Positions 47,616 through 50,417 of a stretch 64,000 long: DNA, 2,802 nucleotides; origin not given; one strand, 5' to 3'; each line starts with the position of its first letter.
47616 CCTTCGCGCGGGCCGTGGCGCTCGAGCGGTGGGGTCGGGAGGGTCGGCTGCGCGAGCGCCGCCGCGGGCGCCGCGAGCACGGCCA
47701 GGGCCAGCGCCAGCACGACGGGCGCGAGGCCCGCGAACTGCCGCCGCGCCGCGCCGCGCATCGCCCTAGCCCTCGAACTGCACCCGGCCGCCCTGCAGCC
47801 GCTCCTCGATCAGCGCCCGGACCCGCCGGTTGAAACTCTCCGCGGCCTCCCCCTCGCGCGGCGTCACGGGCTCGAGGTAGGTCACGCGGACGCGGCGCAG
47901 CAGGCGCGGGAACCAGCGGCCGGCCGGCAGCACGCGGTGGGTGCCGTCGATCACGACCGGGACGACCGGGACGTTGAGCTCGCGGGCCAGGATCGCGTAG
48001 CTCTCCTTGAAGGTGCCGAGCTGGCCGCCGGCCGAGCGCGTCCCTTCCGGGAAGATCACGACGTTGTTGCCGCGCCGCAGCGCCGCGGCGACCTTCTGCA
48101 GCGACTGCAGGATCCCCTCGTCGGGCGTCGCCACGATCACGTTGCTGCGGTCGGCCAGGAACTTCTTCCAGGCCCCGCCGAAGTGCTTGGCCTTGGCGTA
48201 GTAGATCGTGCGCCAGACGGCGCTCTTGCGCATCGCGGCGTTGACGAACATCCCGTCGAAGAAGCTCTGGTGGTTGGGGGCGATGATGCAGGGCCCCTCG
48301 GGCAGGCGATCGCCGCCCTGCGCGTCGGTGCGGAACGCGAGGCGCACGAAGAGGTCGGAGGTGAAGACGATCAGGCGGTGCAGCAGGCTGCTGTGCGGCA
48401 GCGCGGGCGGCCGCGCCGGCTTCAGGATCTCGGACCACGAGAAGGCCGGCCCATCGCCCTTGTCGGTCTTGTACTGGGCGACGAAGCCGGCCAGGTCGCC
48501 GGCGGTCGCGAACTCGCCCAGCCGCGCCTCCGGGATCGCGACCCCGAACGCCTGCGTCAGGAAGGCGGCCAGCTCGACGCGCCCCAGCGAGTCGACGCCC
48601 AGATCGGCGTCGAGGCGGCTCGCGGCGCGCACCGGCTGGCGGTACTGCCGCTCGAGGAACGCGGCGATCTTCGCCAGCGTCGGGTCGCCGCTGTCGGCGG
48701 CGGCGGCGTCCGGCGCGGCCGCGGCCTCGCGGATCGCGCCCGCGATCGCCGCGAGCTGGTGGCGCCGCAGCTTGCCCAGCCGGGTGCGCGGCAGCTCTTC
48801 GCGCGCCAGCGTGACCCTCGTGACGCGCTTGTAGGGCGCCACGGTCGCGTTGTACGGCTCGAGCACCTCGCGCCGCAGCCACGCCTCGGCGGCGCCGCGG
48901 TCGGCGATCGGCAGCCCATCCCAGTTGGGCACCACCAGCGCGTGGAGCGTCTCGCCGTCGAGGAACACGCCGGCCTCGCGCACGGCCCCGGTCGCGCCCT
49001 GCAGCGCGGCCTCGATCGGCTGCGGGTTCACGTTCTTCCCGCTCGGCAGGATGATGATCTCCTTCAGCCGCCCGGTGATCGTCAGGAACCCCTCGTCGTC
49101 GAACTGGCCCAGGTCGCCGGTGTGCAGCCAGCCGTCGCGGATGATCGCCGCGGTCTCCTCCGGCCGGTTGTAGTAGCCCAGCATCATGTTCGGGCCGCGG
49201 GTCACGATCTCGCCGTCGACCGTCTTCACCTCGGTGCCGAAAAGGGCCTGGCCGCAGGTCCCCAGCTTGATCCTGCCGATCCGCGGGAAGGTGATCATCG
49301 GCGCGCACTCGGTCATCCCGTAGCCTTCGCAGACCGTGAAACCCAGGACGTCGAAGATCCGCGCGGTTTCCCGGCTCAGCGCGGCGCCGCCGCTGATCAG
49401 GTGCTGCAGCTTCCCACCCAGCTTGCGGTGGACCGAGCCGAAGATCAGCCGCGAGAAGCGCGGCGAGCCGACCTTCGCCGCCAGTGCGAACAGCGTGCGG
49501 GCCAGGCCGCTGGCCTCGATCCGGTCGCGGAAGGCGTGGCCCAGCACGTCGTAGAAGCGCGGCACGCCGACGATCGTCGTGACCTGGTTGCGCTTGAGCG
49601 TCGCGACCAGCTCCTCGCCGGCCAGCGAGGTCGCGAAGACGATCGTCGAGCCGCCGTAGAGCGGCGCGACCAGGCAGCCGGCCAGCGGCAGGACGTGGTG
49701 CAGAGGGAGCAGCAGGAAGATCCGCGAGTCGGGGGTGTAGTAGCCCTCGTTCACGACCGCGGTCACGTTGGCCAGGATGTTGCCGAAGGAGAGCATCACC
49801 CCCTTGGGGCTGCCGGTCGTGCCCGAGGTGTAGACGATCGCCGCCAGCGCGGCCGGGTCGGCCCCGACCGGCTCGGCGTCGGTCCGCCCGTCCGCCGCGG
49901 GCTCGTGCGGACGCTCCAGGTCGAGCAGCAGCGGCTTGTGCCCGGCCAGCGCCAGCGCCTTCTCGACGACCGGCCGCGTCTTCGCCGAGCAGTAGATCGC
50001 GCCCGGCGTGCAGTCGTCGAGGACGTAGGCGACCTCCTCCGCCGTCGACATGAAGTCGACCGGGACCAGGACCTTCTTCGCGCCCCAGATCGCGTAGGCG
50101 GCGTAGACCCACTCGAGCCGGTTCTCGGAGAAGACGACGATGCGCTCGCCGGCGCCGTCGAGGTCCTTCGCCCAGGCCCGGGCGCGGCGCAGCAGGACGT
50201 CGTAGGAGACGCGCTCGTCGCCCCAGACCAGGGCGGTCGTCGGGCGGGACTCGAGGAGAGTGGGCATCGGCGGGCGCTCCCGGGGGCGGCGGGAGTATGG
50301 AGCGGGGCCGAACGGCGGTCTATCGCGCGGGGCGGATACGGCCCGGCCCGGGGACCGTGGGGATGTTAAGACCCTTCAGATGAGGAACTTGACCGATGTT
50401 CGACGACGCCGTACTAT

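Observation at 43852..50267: ElbD-like acyl-AMP ligase / carrier / acyltransferase fusion heading an operon with a two-component system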

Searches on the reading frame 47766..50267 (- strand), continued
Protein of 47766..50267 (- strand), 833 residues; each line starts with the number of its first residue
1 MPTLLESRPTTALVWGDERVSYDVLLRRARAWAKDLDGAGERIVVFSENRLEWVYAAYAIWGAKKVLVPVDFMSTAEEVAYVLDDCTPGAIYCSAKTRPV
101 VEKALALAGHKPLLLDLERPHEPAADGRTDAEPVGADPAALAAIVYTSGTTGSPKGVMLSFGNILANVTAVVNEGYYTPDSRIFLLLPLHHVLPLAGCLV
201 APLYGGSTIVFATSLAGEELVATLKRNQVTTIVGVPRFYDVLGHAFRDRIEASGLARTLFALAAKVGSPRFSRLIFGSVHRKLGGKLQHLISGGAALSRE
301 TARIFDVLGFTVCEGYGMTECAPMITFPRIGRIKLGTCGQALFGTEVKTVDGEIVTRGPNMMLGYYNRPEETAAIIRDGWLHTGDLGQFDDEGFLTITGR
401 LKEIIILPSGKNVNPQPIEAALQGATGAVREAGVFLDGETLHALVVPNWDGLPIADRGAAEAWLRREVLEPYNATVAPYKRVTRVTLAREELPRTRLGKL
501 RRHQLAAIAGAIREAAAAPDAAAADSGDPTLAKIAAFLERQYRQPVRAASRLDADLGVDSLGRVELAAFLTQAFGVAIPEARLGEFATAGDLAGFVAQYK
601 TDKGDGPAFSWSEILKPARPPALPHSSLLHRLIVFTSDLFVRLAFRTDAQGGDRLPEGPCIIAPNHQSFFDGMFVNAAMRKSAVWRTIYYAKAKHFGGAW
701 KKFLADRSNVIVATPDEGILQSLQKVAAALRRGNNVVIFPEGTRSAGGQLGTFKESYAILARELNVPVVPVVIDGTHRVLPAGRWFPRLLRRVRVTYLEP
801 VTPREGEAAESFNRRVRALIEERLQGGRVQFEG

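Call 79: find_homologous_proteins(query=L036:7836-10619:+, max_evalue=1e-20)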
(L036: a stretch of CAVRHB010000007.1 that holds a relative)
Query L036:7836-10619:+ (927 aa): 7337 proteins with E <= 1e-20 among 8000 candidates; the best 120 are listed.
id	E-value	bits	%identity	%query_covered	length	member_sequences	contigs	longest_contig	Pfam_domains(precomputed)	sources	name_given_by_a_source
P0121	0.0e+0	2123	100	100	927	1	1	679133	PF00550.32,PF00501.35,PF01553.27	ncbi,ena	-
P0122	0.0e+0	1922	91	99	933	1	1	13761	PF00550.32,PF00501.35,PF01553.27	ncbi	-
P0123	0.0e+0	1904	89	99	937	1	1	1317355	PF00550.32,PF00501.35,PF01553.27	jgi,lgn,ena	-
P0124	0.0e+0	1884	89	99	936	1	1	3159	PF00501.35,PF01553.27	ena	-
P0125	0.0e+0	1875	88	99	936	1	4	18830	PF00501.35,PF01553.27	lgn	-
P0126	0.0e+0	1684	79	100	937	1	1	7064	PF00501.35,PF01553.27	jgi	jgi:long-chain acyl-CoA synthetase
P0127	0.0e+0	1661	79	100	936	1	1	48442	PF00550.32,PF00501.35,PF01553.27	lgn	-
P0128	0.0e+0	1546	75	98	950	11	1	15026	PF00550.32,PF00501.35,PF01553.27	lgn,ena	-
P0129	0.0e+0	1545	73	97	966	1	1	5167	PF00550.32,PF00501.35,PF01553.27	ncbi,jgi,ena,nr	ncbi:MAG TPA: AMP-binding protein [Pyrinomonadaceae bacterium]|nr:AMP-binding protein [Pyrinomonadac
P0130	0.0e+0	1544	72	98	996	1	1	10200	PF00550.32,PF00501.35,PF01553.27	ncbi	ncbi:MAG: AMP-binding protein [Acidobacteriota bacterium]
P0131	0.0e+0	1543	71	99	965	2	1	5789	PF00550.32,PF00501.35,PF01553.27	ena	-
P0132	0.0e+0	1540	74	98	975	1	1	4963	PF00550.32,PF00501.35,PF01553.27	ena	-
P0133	0.0e+0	1539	74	100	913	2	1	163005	PF00550.32,PF00501.35,PF01553.27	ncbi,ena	-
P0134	0.0e+0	1535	75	97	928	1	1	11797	PF00550.32,PF00501.35,PF01553.27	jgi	jgi:long-chain acyl-CoA synthetase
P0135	0.0e+0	1526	73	100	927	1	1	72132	PF00550.32,PF00501.35,PF01553.27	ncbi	ncbi:MAG: AMP-binding protein [Pyrinomonadaceae bacterium]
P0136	0.0e+0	1522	72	98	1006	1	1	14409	PF00550.32,PF00501.35,PF01553.27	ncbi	ncbi:MAG: AMP-binding protein [Pyrinomonadaceae bacterium]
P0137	0.0e+0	1520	72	97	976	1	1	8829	PF00550.32,PF00501.35,PF01553.27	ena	-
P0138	0.0e+0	1517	73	97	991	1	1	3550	PF00550.32,PF00501.35,PF01553.27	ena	-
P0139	0.0e+0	1503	70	98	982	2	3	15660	PF00550.32,PF00501.35,PF01553.27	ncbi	-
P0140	0.0e+0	1501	71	98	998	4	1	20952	PF00550.32,PF00501.35,PF01553.27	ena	-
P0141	0.0e+0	1500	70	97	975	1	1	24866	PF00550.32,PF00501.35,PF01553.27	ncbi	-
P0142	0.0e+0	1491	70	97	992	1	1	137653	PF00550.32,PF00501.35,PF01553.27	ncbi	-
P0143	0.0e+0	1480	70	97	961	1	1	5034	PF00550.32,PF00501.35,PF01553.27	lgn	-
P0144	0.0e+0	1468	70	99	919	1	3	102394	PF00550.32,PF00501.35,PF01553.27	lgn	-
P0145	0.0e+0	1465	70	99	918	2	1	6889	PF00550.32,PF00501.35,PF01553.27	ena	-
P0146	0.0e+0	1465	70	98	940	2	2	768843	PF00550.32,PF00501.35,PF01553.27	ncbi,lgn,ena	-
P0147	0.0e+0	1454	71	98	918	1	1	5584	PF00550.32,PF00501.35,PF01553.27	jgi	jgi:long-chain acyl-CoA synthetase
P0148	0.0e+0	1448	69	99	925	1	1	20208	PF00550.32,PF00501.35,PF01553.27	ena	-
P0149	0.0e+0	1444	68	99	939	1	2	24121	PF00550.32,PF00501.35,PF01553.27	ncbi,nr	ncbi:MAG: AMP-binding protein [Acidobacteriota bacterium]|nr:AMP-binding protein [Acidobacteriota ba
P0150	0.0e+0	1443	67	100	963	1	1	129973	PF00550.32,PF00501.35,PF13193.13,PF01553.27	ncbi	-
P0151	0.0e+0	1435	69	100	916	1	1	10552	PF00550.32,PF00501.35,PF01553.27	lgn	-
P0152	0.0e+0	1431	68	98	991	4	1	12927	PF00550.32,PF00501.35,PF01553.27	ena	-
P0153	0.0e+0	1430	68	100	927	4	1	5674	PF00550.32,PF00501.35,PF01553.27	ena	-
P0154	0.0e+0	1397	66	99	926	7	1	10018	PF00550.32,PF00501.35,PF01553.27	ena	-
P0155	0.0e+0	1395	68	97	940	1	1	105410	PF00550.32,PF00501.35,PF01553.27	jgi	-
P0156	0.0e+0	1394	67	97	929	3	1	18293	PF00550.32,PF00501.35,PF01553.27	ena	-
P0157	0.0e+0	1394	68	98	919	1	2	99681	PF00550.32,PF00501.35,PF01553.27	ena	-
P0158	0.0e+0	1389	67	99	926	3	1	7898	PF00550.32,PF00501.35,PF01553.27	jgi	jgi:long-chain acyl-CoA synthetase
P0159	0.0e+0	1388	67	98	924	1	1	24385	PF00550.32,PF00501.35,PF01553.27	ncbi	-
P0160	0.0e+0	1387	67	100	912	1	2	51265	PF00550.32,PF00501.35,PF01553.27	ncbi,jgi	jgi:long-chain acyl-CoA synthetase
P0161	0.0e+0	1385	66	99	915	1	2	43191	PF00550.32,PF00501.35,PF01553.27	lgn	-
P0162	0.0e+0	1384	66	99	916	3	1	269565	PF00550.32,PF00501.35,PF13193.13,PF01553.27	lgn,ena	-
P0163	0.0e+0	1383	66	99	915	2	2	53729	PF00550.32,PF00501.35,PF01553.27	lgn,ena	-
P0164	0.0e+0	1380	66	100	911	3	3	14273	PF00550.32,PF00501.35,PF01553.27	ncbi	-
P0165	0.0e+0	1376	66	100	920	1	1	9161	PF00550.32,PF00501.35,PF01553.27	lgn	-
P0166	0.0e+0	1374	66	99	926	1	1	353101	PF00550.32,PF00501.35,PF01553.27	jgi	jgi:long-chain acyl-CoA synthetase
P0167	0.0e+0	1373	66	99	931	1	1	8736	PF00550.32,PF00501.35,PF01553.27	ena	-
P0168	0.0e+0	1370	67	98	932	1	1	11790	PF00550.32,PF00501.35,PF13193.13,PF01553.27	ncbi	ncbi:AMP-binding protein [soil metagenome]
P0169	0.0e+0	1369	67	97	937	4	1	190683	PF00550.32,PF00501.35,PF01553.27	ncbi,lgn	-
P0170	0.0e+0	1368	65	100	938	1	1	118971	PF00550.32,PF00501.35,PF01553.27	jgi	jgi:long-chain acyl-CoA synthetase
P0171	0.0e+0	1362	66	100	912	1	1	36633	PF00550.32,PF00501.35,PF01553.27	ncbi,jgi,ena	-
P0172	0.0e+0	1361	66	97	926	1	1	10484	PF00550.32,PF00501.35,PF01553.27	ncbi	ncbi:MAG: AMP-binding protein [Pyrinomonadaceae bacterium]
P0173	0.0e+0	1358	64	99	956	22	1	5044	PF00550.32,PF00501.35,PF01553.27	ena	-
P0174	0.0e+0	1358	66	99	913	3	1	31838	PF00550.32,PF00501.35,PF01553.27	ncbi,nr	ncbi:MAG: AMP-binding protein [Acidobacteria bacterium]|nr:AMP-binding protein [Acidobacteriota bact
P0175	0.0e+0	1354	65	100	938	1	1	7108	PF00550.32,PF00501.35,PF01553.27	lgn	-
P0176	0.0e+0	1349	66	97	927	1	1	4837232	PF00550.32,PF00501.35,PF01553.27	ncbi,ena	-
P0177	0.0e+0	1348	65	100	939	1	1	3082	PF00550.32,PF00501.35,PF01553.27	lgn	-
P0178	0.0e+0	1348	65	99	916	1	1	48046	PF00550.32,PF00501.35,PF01553.27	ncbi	ncbi:MAG: AMP-binding protein [Pyrinomonadaceae bacterium]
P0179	0.0e+0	1343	65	100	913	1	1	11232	PF00550.32,PF00501.35,PF01553.27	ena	-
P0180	0.0e+0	1342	62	99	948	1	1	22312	PF00550.32,PF00501.35,PF13193.13,PF01553.27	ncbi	ncbi:MAG: AMP-binding protein [Pyrinomonadaceae bacterium]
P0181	0.0e+0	1341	64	99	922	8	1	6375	PF00550.32,PF00501.35,PF01553.27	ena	-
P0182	0.0e+0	1339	64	99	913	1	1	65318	PF00550.32,PF00501.35,PF01553.27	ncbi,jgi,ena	-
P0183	0.0e+0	1338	65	99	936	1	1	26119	PF00550.32,PF00501.35,PF01553.27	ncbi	-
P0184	0.0e+0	1337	66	97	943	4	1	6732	PF00550.32,PF00501.35,PF01553.27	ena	-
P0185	0.0e+0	1336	64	100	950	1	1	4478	PF00550.32,PF00501.35,PF01553.27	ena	-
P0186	0.0e+0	1336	65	98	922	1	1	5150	PF00550.32,PF00501.35,PF01553.27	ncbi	-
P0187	0.0e+0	1335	65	98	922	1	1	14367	PF00550.32,PF00501.35,PF01553.27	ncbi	ncbi:AMP-binding protein [soil metagenome]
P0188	0.0e+0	1335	65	98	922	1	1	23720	PF00550.32,PF00501.35,PF01553.27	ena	-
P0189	0.0e+0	1334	64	99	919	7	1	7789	PF00550.32,PF00501.35,PF13193.13,PF01553.27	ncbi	-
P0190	0.0e+0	1334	65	98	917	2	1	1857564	PF00550.32,PF00501.35,PF01553.27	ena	-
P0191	0.0e+0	1333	65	98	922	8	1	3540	PF00550.32,PF00501.35,PF01553.27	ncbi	-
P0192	0.0e+0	1332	65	98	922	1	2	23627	PF00550.32,PF00501.35,PF01553.27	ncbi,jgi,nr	ncbi:MAG: AMP-binding protein [Acidobacteria bacterium]|jgi:long-chain acyl-CoA synthetase|nr:AMP-bi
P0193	0.0e+0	1332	66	95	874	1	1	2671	PF00550.32,PF00501.35,PF01553.27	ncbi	ncbi:MAG: AMP-binding protein, partial [Pyrinomonadaceae bacterium]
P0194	0.0e+0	1330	65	98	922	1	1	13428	PF00550.32,PF00501.35,PF01553.27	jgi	jgi:long-chain acyl-CoA synthetase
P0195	0.0e+0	1330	64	100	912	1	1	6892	PF00550.32,PF00501.35,PF01553.27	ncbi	-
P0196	0.0e+0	1330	64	99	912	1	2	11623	PF00550.32,PF00501.35,PF01553.27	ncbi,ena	-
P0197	0.0e+0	1330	65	97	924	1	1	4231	PF00550.32,PF00501.35,PF01553.27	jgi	jgi:long-chain acyl-CoA synthetase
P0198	0.0e+0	1329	64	99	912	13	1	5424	PF00550.32,PF00501.35,PF01553.27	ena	-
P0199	0.0e+0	1328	63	99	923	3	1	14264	PF00550.32,PF00501.35,PF01553.27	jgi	-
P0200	0.0e+0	1327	65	99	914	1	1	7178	PF00550.32,PF00501.35,PF01553.27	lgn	-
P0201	0.0e+0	1327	65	97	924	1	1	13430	PF00550.32,PF00501.35,PF01553.27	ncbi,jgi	-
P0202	0.0e+0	1327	64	99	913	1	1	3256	PF00550.32,PF00501.35,PF01553.27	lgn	-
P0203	0.0e+0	1327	64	100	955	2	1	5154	PF00550.32,PF00501.35,PF01553.27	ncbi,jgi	jgi:long-chain acyl-CoA synthetase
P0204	0.0e+0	1327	63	100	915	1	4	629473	PF00550.32,PF00501.35,PF01553.27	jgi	jgi:long-chain acyl-CoA synthetase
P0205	0.0e+0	1327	65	99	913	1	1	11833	PF00550.32,PF00501.35,PF01553.27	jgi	jgi:long-chain acyl-CoA synthetase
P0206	0.0e+0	1326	64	100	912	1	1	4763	PF00550.32,PF00501.35,PF01553.27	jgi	jgi:long-chain acyl-CoA synthetase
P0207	0.0e+0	1326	64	99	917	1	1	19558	PF00550.32,PF00501.35,PF01553.27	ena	-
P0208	0.0e+0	1325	64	100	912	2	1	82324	PF00550.32,PF00501.35,PF01553.27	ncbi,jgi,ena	-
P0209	0.0e+0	1323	65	98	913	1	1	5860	PF00550.32,PF00501.35,PF01553.27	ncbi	-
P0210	0.0e+0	1316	65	97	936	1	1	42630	PF00550.32,PF00501.35,PF01553.27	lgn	-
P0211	0.0e+0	1316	62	99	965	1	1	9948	PF00550.32,PF00501.35,PF01553.27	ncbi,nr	ncbi:MAG: AMP-binding protein [Acidobacteriota bacterium]|nr:AMP-binding protein [Acidobacteriota ba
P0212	0.0e+0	1315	63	99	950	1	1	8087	PF00550.32,PF00501.35,PF01553.27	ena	-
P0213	0.0e+0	1314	63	99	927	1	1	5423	PF00550.32,PF00501.35,PF01553.27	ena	-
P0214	0.0e+0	1311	64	99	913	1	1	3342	PF00550.32,PF00501.35,PF01553.27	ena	-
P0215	0.0e+0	1311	63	99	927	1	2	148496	PF00550.32,PF00501.35,PF13193.13,PF01553.27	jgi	jgi:long-chain acyl-CoA synthetase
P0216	0.0e+0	1310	64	97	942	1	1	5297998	PF00550.32,PF00501.35,PF01553.27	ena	-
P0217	0.0e+0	1307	64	99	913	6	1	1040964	PF00550.32,PF00501.35,PF01553.27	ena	-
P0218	0.0e+0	1305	64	97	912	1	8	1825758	PF00550.32,PF00501.35,PF01553.27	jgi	jgi:long-chain acyl-CoA synthetase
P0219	0.0e+0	1305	63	99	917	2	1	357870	PF00550.32,PF00501.35,PF01553.27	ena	-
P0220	0.0e+0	1304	63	99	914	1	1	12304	PF00550.32,PF00501.35,PF01553.27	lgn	-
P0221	0.0e+0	1304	64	100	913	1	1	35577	PF00550.32,PF00501.35,PF01553.27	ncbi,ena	-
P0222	0.0e+0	1304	64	99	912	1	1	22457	PF00550.32,PF00501.35,PF01553.27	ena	-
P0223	0.0e+0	1304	64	99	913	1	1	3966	PF00550.32,PF00501.35,PF01553.27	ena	-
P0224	0.0e+0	1304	63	100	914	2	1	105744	PF00550.32,PF00501.35,PF01553.27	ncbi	-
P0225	0.0e+0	1304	64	99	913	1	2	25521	PF00550.32,PF00501.35,PF01553.27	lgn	-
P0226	0.0e+0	1302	64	99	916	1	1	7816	PF00550.32,PF00501.35,PF01553.27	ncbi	-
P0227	0.0e+0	1302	63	99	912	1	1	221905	PF00550.32,PF00501.35,PF01553.27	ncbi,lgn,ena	-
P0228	0.0e+0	1300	62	99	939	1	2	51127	PF00550.32,PF00501.35,PF01553.27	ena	-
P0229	0.0e+0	1299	64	98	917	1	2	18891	PF00550.32,PF00501.35,PF01553.27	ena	-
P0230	0.0e+0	1299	66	95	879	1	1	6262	PF00550.32,PF00501.35,PF01553.27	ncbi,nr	ncbi:MAG: AMP-binding protein, partial [Acidobacteria bacterium]|nr:AMP-binding protein [Acidobacter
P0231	0.0e+0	1298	63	99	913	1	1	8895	PF00550.32,PF00501.35,PF01553.27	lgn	-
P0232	0.0e+0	1297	63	99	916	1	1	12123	PF00550.32,PF00501.35,PF01553.27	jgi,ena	jgi:long-chain acyl-CoA synthetase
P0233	0.0e+0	1296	63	99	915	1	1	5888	PF00550.32,PF00501.35,PF01553.27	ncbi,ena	-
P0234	0.0e+0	1294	63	99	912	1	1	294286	PF00550.32,PF00501.35,PF01553.27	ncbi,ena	-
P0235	0.0e+0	1294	63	99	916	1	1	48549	PF00550.32,PF00501.35,PF01553.27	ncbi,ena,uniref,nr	ncbi:MAG: Long-chain-fatty-acid--CoA ligase [uncultured Pyrinomonadaceae bacterium]|uniref:Long-chai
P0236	0.0e+0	1293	62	99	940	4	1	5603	PF00550.32,PF00501.35,PF01553.27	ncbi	-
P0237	0.0e+0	1292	63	98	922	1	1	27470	PF00550.32,PF00501.35,PF01553.27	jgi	jgi:long-chain acyl-CoA synthetase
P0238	0.0e+0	1292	64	99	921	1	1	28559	PF00550.32,PF00501.35,PF01553.27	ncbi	-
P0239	0.0e+0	1289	60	99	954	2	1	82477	PF00550.32,PF00501.35,PF01553.27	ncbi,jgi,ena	-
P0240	0.0e+0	1288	62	99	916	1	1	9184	PF00550.32,PF00501.35,PF01553.27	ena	-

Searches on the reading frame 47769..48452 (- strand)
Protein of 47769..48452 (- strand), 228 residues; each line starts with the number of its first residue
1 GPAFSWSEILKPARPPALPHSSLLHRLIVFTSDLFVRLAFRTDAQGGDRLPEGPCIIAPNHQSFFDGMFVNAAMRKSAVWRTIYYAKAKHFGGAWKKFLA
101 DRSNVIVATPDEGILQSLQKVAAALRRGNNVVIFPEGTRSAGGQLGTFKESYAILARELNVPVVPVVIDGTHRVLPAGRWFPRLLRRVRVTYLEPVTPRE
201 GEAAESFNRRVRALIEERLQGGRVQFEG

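Call 43: search_protein_families(library=ncbifam, proteins=[window:47769-48452:-], max_evalue=0.1)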
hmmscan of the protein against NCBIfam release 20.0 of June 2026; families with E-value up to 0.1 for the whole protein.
seq(228 aa): 10 families
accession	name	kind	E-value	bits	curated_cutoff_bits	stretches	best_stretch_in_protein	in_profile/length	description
NF006386.0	PRK08633.1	equivalog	2.6e-18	65.2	1221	1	25-171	412-554/1147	acyl-[ACP]--phospholipid O-acyltransferase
TIGR00530.1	AGP_acyltrn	subfamily_domain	7.1e-17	61.4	102.95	1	49-168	11-129/130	1-acylglycerol-3-phosphate O-acyltransferase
NF005291.0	PRK06814.1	equivalog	6.5e-15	54.1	1349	1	34-212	433-610/1140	acyl-[ACP]--phospholipid O-acyltransferase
NF005959.0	PRK08043.1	equivalog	1.1e-11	43.7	886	1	35-211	9-183/719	bifunctional acyl-ACP--phospholipid O-acyltransferase/long-chain-fatty-acid--ACP ligase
NF052553.1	LyOrLpactfOlsABRUA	equivalog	2e-05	23.9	300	1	47-152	59-160/263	lyso-ornithine lipid O-acyltransferase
NF052552.1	LyOrLpactfOlsARHOCB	equivalog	0.00016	20.8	300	1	37-151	72-179/271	lyso-ornithine lipid O-acyltransferase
NF011593.0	PRK15018.1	equivalog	0.00056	19.7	501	1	98-174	114-185/245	1-acylglycerol-3-phosphate O-acyltransferase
NF052615.1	orn_lipid_OlsF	equivalog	0.0011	17.6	620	1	116-171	140-199/570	bifunctional ornithine lipid synthase OlsF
NF006487.0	PRK08905.1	equivalog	0.0084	15.2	281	1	116-216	160-260/290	lysophospholipid acyltransferase family protein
NF053697.1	LyGlyAclTfGlsABct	equivalog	0.055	12.6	260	0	29-171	50-196/267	lyso-glycine lipid O-acyltransferase GlsA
